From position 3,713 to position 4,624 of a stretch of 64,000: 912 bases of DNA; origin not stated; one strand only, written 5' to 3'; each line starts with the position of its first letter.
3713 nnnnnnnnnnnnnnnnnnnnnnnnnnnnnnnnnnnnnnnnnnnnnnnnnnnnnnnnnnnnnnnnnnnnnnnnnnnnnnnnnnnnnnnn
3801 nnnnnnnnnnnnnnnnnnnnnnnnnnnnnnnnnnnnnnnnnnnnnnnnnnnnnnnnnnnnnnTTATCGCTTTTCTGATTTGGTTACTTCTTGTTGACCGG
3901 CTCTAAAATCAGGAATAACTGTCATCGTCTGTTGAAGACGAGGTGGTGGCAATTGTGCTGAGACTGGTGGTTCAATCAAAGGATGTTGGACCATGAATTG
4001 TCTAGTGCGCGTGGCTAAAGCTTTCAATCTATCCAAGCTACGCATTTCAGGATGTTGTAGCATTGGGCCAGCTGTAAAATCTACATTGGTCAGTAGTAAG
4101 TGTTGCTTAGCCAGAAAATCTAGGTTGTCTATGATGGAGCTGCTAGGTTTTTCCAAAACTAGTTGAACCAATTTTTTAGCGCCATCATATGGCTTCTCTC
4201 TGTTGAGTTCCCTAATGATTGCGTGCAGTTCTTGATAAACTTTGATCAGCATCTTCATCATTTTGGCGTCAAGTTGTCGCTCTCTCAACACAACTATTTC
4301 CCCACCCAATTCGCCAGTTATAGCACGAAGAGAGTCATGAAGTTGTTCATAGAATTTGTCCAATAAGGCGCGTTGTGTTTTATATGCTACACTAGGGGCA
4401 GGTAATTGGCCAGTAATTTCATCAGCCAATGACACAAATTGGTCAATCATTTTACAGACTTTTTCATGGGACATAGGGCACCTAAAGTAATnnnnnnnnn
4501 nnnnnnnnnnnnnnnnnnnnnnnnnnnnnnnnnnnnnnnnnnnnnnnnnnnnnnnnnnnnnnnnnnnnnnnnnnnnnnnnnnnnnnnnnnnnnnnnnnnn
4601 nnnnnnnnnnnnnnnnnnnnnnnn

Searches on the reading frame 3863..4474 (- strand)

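Call 63: search_protein_families(library=pfam, proteins=[window:3863-4474:-], max_evalue=0.01)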
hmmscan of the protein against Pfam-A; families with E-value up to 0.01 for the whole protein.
window:3863-4474:- (203 aa): 1 family
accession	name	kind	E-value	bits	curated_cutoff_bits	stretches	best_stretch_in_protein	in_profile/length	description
PF22717.1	SNaCT10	-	0.0088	17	27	0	77-109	4-38/42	Short NACHT-associated C-Terminal domain, family 10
